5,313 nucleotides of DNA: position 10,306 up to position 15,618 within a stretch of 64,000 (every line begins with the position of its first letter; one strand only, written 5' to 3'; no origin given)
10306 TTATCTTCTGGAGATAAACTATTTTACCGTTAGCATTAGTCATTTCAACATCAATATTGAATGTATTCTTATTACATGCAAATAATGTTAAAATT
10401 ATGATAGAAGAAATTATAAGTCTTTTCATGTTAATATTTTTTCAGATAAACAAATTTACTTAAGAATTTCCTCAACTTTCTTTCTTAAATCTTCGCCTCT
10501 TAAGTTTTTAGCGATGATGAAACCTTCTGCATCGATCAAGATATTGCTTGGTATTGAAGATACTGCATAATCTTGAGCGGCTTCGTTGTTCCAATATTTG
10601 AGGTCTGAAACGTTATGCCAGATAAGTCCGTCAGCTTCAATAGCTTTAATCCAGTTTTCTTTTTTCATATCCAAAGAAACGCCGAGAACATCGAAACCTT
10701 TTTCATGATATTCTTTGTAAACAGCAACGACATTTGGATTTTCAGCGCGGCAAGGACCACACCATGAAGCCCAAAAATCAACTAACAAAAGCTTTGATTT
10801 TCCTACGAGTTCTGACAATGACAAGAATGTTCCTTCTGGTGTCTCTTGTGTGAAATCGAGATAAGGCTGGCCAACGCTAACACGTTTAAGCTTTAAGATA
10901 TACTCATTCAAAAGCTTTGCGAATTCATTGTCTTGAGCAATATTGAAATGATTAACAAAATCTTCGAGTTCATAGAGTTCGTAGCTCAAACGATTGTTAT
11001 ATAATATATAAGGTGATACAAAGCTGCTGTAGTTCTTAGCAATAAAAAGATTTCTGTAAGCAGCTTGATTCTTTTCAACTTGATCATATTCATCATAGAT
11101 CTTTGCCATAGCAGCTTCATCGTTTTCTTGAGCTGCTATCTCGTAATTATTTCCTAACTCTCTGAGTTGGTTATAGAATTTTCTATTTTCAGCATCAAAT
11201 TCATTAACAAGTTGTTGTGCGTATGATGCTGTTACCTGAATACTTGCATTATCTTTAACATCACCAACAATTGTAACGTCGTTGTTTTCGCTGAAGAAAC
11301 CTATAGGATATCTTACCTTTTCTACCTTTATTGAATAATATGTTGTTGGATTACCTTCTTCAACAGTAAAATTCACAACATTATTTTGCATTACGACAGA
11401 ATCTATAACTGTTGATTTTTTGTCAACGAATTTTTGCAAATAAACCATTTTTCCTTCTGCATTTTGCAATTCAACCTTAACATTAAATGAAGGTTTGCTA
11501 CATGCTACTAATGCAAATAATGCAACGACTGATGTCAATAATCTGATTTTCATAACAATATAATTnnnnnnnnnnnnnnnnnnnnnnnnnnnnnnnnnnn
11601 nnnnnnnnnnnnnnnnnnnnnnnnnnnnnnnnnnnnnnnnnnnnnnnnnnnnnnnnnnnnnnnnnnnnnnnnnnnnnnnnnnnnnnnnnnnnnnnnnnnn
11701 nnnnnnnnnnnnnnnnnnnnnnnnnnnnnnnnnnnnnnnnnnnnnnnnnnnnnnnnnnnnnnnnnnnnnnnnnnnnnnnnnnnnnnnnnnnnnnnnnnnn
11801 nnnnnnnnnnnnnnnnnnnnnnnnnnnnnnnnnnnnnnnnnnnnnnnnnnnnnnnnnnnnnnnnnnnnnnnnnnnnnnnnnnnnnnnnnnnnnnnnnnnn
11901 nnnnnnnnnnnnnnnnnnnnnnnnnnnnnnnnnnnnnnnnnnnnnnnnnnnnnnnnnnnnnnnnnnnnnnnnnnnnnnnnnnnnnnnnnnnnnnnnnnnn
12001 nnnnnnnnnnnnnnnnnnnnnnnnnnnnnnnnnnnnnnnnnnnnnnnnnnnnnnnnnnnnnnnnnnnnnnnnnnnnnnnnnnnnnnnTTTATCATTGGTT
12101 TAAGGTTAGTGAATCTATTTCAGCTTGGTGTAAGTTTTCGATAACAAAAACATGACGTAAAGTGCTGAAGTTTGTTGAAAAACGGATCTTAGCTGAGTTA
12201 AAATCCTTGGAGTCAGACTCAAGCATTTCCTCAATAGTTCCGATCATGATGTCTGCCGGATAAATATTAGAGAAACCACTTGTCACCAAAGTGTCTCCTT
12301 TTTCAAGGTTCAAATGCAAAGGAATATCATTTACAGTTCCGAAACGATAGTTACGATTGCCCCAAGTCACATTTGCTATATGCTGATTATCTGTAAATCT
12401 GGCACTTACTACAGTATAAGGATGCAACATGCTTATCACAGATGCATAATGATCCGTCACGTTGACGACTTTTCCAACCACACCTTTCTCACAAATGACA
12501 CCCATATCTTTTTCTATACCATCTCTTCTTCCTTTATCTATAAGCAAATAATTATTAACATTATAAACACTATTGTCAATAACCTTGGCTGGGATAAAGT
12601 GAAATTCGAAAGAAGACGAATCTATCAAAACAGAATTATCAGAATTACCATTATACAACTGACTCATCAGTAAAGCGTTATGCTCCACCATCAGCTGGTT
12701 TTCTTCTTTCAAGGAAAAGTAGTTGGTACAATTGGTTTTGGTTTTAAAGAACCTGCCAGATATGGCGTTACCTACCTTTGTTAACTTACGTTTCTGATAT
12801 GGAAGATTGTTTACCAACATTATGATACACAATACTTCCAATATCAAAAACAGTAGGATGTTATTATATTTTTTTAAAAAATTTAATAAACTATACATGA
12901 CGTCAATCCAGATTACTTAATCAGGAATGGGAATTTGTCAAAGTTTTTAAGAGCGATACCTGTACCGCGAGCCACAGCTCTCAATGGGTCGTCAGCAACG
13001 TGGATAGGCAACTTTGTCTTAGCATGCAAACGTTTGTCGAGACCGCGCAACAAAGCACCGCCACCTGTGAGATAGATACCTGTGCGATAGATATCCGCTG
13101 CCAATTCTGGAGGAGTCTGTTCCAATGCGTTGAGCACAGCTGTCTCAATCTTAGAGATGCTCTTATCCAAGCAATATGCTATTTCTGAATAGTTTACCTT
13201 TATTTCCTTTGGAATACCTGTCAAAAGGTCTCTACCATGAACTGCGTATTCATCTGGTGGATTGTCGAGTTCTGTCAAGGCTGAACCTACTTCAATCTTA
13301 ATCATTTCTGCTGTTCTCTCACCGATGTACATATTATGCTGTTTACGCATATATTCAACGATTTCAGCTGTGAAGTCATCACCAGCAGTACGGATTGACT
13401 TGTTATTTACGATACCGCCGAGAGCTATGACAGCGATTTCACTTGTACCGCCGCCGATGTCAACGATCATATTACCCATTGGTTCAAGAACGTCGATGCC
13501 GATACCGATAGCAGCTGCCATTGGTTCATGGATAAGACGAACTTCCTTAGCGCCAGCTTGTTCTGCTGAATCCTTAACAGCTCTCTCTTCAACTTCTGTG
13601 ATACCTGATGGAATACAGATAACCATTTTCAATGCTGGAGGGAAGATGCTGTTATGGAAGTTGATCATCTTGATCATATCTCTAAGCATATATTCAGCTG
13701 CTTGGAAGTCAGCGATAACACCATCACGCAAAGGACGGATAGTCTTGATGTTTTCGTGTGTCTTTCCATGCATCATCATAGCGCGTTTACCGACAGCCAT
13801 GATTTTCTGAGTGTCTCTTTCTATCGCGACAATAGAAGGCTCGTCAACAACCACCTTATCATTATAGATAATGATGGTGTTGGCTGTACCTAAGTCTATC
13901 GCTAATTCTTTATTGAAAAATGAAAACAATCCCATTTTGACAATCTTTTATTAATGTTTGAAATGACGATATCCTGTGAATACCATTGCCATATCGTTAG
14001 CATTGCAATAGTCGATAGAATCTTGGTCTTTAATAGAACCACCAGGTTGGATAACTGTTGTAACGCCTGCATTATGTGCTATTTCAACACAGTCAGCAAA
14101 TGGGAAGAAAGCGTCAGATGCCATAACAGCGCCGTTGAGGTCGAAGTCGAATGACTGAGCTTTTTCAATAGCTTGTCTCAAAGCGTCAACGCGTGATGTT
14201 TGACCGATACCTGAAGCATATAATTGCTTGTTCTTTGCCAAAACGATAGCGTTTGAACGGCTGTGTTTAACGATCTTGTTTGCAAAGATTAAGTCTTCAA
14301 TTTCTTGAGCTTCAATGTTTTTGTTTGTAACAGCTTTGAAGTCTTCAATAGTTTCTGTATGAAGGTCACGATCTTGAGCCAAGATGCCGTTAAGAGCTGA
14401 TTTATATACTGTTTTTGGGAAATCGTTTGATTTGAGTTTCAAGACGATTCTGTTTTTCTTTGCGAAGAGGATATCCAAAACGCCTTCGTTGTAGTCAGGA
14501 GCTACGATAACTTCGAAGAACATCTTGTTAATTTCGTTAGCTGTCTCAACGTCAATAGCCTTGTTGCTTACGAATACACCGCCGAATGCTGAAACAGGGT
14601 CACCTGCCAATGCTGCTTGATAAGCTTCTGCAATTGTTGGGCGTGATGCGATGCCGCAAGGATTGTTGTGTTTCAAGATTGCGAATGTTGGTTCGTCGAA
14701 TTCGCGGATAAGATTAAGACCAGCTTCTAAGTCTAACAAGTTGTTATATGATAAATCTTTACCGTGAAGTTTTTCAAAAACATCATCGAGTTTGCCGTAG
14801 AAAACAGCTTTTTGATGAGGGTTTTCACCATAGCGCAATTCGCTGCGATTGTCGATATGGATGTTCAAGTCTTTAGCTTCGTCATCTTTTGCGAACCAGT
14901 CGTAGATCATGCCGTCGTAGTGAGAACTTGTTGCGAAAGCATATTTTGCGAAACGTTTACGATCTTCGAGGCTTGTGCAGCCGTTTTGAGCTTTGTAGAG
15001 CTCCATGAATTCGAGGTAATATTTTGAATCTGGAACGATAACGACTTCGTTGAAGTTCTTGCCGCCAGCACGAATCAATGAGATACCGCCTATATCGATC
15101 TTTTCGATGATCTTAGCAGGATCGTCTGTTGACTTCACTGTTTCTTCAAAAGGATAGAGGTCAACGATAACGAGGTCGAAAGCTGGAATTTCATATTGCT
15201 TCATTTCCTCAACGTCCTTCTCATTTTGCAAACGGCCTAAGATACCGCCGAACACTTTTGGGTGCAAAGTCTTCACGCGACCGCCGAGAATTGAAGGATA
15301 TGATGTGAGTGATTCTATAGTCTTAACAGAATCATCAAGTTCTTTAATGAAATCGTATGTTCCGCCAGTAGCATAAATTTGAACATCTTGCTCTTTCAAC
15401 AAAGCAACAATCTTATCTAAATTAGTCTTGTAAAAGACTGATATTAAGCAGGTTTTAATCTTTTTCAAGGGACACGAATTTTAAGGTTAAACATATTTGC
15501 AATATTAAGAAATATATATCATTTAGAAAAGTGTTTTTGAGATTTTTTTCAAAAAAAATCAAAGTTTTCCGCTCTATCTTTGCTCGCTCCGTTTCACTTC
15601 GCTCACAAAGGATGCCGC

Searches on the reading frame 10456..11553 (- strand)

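Call 61: search_protein_families(library=pfam, proteins=[window:10456-11553:-], max_evalue=0.00001)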
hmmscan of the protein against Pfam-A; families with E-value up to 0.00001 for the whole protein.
window:10456-11553:- (365 aa): 6 families
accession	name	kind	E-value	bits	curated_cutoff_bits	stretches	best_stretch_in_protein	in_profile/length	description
PF00578.27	AhpC-TSA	-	1.7e-17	64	26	1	227-347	1-122/124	AhpC/TSA family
PF13905.12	Thioredoxin_8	-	2.8e-17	63.3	27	1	254-345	2-93/94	Thioredoxin-like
PF08534.16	Redoxin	-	1.8e-16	60.7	26.6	1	227-359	2-143/148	Redoxin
PF00085.26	Thioredoxin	-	1.5e-10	41.4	23.5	1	249-299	13-61/103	Thioredoxin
PF14289.11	DUF4369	-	8.3e-08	33.1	25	1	23-114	1-89/91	Domain of unknown function (DUF4369)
PF13098.12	Thioredoxin_2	-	1.4e-06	29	27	0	251-353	3-93/104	Thioredoxin-like domain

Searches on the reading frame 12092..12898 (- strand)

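Call 61: search_protein_families(library=pfam, proteins=[window:12092-12898:-], max_evalue=0.00001)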
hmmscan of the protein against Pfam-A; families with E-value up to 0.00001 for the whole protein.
window:12092-12898:- (268 aa): 1 family
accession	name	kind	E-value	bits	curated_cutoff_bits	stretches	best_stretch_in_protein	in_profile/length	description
PF04085.20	MreC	-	3.3e-39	134.4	28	1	106-254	1-147/147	Rod shape-determining protein MreC, barrel core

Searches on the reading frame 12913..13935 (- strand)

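Call 61: search_protein_families(library=pfam, proteins=[window:12913-13935:-], max_evalue=0.00001)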
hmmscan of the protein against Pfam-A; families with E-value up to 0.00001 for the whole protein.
window:12913-13935:- (340 aa): 4 families
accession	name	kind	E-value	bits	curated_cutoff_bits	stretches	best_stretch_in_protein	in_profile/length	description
PF06723.19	MreB_Mbl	-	9.8e-130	432.6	27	1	9-334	2-324/327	MreB/Mbl protein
PF00012.26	HSP70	-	4.2e-13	48.8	20.6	1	103-201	135-239/599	Hsp70 protein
PF14450.12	FtsA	-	6.7e-11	43.1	31.8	1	157-314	2-110/127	Cell division protein FtsA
PF00022.25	Actin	-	8.1e-08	31.7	27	0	30-199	28-190/410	Actin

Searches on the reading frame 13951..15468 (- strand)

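Call 61: search_protein_families(library=pfam, proteins=[window:13951-15468:-], max_evalue=0.00001)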
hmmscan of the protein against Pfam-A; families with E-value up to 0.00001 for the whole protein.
window:13951-15468:- (505 aa): 2 families
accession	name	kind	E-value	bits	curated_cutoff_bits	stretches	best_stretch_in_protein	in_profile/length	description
PF01808.24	AICARFT_IMPCHas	-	1.4e-104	350.4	25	1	137-436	3-311/311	AICARFT/IMPCHase bienzyme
PF02142.27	MGS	-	8.2e-15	55.2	24.1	1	19-129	4-93/94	MGS-like domain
